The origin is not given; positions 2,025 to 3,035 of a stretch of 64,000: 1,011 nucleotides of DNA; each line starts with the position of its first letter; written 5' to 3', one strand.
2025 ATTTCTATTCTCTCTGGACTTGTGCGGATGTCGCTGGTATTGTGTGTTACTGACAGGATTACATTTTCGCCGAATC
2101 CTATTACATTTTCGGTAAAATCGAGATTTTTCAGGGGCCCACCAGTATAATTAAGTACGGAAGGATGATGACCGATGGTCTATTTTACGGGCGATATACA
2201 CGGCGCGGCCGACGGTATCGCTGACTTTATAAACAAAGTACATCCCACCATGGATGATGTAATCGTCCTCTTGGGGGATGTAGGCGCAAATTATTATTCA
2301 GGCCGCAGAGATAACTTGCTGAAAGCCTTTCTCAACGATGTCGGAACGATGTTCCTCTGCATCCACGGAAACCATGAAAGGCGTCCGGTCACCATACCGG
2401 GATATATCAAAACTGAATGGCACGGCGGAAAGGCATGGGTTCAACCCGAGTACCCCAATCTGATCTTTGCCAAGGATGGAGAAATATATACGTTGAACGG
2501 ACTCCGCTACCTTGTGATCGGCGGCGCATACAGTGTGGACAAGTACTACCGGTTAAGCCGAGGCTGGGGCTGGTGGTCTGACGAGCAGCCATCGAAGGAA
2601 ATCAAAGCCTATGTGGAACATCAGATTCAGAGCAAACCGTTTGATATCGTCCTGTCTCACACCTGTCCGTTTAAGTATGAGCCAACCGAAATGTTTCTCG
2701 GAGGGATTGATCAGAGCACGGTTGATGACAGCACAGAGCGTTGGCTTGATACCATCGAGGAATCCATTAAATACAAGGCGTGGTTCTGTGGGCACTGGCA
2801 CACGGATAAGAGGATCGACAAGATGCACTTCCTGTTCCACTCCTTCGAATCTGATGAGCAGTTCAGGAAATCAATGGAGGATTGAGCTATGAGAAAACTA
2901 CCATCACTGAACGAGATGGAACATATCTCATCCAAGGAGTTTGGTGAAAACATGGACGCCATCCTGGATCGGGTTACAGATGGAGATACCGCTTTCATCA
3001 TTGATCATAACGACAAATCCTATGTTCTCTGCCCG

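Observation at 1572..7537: Three different metallophosphoesterases, each downstream of an antitoxin-like or regulator gene, in one 9-gene operon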

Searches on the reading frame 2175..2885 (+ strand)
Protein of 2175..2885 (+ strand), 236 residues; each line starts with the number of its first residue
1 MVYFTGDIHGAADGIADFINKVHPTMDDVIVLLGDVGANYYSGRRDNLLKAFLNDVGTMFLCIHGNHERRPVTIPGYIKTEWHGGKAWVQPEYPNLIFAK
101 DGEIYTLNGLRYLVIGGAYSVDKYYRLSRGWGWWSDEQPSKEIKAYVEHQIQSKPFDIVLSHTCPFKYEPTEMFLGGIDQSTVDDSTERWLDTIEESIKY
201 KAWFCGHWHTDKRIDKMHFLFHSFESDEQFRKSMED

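Call 3: search_protein_families(library=pfam, proteins=[window:2175-2885:+], max_evalue=0.1)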
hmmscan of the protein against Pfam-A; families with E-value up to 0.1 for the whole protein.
window:2175-2885:+ (236 aa): 2 families
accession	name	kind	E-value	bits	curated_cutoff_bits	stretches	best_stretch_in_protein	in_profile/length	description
PF00149.33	Metallophos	-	7.3e-16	59.6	21.5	1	2-210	3-190/191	Calcineurin-like phosphoesterase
PF12850.12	Metallophos_2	-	0.016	15.6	27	0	4-211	5-119/154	Calcineurin-like phosphoesterase superfamily domain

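Call 4: search_protein_families(library=phrogs, proteins=[window:2175-2885:+], max_evalue=0.01)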
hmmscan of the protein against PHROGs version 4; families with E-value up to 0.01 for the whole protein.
window:2175-2885:+ (236 aa): 2 families
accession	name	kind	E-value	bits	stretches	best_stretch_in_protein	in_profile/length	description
phrog_1649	-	other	1.5e-26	93.8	1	2-216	38-259/308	metallo-phosphoesterase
phrog_246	-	other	0.0082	16.2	0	2-86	178-264/417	NinI-like serine-threonine phosphatase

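Call 15: search_protein_families(library=padloc, proteins=[window:2175-2885:+], max_evalue=0.01)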
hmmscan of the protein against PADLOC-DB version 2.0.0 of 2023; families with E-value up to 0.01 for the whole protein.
window:2175-2885:+ (236 aa): 0 families

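Call 16: search_protein_families(library=ncbifam, proteins=[window:2175-2885:+], max_evalue=0.01)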
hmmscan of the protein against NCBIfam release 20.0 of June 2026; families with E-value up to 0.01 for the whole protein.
window:2175-2885:+ (236 aa): 1 family
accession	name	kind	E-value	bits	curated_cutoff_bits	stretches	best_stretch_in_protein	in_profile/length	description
NF001204.0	PRK00166.1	equivalog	0.0073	15.6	176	0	2-68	3-67/276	symmetrical bis(5'-nucleosyl)-tetraphosphatase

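Call 17: search_solved_structures(query=window:2175-2885:+, max_evalue=0.01)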
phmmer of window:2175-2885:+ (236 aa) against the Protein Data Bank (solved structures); distinct sequences matched with E-value up to 0.01: 0.

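Call 75: search_dna_similar(query=window:2175-2885:+, collection=phages, mode=protein, max_rows=20, max_evalue=0.00001)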
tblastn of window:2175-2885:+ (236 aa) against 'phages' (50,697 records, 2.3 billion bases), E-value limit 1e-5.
Records with a match: 80; places in all: 80; records where one place covers at least 80% of the query: 74.
Best place of each record, by identity: <60% 80.
By first word of the organism name: Mycobacterium 50; Rhizobium 10; Bacteriophage 8; Prevotella 6; Rhodococcus 2; Oscillospirales 1; uncultured 1; Nitratidesulfovibrio 1; Desulfovibrio 1.
By host as written in the record: Mycobacterium smegmatis mc2 155 40; - 10; Prevotella sp. 6; Mycobacterium smegmatis mc#155 5; Rhizobium phaseoli INC1-2 2; Rhizobium sp. N941 2; Rhodococcus erythropolis RIA 643 2; Oscillospirales 1; and 12 more.
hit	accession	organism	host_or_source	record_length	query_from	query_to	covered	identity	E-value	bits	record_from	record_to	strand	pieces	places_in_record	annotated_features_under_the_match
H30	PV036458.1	Oscillospirales phage IMGVR 15609780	Oscillospirales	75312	1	224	95%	55.9%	1e-74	251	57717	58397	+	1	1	metallo-phosphoesterase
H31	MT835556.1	Bacteriophage sp.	human fecal samples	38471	2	221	93%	44.1%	4e-49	177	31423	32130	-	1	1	record has no annotation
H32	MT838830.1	Bacteriophage sp.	human fecal samples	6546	77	225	63%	56.3%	2e-51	184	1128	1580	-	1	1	record has no annotation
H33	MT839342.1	Bacteriophage sp.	human fecal samples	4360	1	211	89%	29.0%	1e-12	72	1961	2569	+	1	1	record has no annotation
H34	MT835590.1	Bacteriophage sp.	human fecal samples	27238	1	219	93%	27.9%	3e-12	71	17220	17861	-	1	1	record has no annotation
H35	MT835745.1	Bacteriophage sp.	human fecal samples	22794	2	221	93%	27.8%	8e-17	85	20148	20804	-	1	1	record has no annotation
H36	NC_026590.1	Mycobacterium phage Gaia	Mycobacterium smegmatis mc2 155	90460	5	227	94%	27.4%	4e-10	65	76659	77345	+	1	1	143: metallo-phosphoesterase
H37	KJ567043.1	Mycobacterium phage Gaia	Mycobacterium smegmatis mc2 155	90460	5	227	94%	27.4%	4e-10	65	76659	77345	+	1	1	143: metallophosphoesterase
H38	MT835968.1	Bacteriophage sp.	human fecal samples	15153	2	217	92%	27.9%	6e-21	97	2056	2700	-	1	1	record has no annotation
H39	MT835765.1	Bacteriophage sp.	human fecal samples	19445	2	220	93%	25.8%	3e-13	74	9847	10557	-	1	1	record has no annotation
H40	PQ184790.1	Mycobacterium phage Dove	Mycobacterium smegmatis mc2 155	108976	2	209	88%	26.9%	3e-9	62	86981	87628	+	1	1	162: metallophosphoesterase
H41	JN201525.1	Mycobacterium phage Thibault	Mycobacterium smegmatis mc2 155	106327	2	209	88%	26.9%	3e-9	62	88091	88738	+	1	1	159: hypothetical protein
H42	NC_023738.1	Mycobacterium phage Thibault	Mycobacterium smegmatis mc2 155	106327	2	209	88%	26.9%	3e-9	62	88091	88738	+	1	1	159: metallo-phosphoesterase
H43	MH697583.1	Mycobacterium phage EricMillard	soil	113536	2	209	88%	26.9%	2e-8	60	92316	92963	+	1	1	173: metallophosphoesterase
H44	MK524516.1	Mycobacterium phage Bobby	Mycobacterium smegmatis mc2 155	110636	2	209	88%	26.5%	8e-9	61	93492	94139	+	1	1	168: metallophosphoesterase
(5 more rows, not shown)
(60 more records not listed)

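Call 77: get_annotated_region(hit=H30, flank=12000)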
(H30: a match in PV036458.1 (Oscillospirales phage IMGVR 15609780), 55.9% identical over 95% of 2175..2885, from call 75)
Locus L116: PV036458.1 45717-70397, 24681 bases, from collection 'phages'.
description: Oscillospirales phage IMGVR 15609780, complete genome.
organism: Oscillospirales phage IMGVR 15609780 (NCBI taxid 3403686)
taxonomy: Viruses; Duplodnaviria; Heunggongvirae; Uroviricota; Caudoviricetes; Ca. Heliusvirales
host: Oscillospirales; source: human feces; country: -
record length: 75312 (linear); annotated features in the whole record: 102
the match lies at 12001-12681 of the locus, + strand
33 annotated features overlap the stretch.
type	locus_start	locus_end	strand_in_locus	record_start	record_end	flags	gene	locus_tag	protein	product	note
CDS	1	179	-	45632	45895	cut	-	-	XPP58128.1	hypothetical protein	-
CDS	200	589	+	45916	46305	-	-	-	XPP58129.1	hypothetical protein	-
CDS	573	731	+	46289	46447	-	-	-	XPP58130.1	hypothetical protein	-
CDS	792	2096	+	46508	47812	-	-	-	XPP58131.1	DNA invertase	-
CDS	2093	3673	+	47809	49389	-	-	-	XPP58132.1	hypothetical protein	-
CDS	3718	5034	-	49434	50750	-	-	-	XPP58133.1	hypothetical protein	-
CDS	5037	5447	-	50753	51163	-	-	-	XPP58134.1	hypothetical protein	-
CDS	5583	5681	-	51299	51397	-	-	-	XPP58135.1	hypothetical protein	-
CDS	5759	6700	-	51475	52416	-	-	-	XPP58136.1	hypothetical protein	-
CDS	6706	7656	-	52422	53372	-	-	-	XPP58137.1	hypothetical protein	-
CDS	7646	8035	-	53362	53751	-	-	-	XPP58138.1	hypothetical protein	-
CDS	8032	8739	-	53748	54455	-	-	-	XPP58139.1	hypothetical protein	-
CDS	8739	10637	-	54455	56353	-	-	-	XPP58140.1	hypothetical protein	-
CDS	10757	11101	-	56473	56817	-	-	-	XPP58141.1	hypothetical protein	-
CDS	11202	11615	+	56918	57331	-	-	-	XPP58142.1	transcriptional repressor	-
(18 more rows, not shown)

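Call 95: search_protein_families(library=pfam, proteins=[L116:3718-5034:-, L116:6706-7656:-, L116:8032-8739:-, L116:13641-14378:+], max_evalue=0.001)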
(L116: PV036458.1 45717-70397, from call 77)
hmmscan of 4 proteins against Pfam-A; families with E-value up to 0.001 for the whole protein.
L116:3718-5034:- (438 aa): 2 families
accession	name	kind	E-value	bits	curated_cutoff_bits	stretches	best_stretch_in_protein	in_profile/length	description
PF13930.12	Endonuclea_NS_2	-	5.2e-19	69.2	27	1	193-321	10-129/132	DNA/RNA non-specific endonuclease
PF01594.21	AI-2E_transport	-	4.6e-05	23.2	34.3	1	14-79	2-67/327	AI-2E family transporter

L116:6706-7656:- (316 aa): 0 families

L116:8032-8739:- (235 aa): 0 families

L116:13641-14378:+ (245 aa): 0 families

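Call 103: search_solved_structures(query=A4, max_evalue=0.01)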
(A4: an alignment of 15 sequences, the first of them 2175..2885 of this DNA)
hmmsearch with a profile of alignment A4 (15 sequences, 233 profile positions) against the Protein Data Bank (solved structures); distinct sequences matched with E-value up to 0.01: 1.
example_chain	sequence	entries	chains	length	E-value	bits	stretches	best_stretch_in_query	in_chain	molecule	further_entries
2xmo_A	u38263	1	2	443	0.00055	22.7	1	13-79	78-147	LMO2642 PROTEIN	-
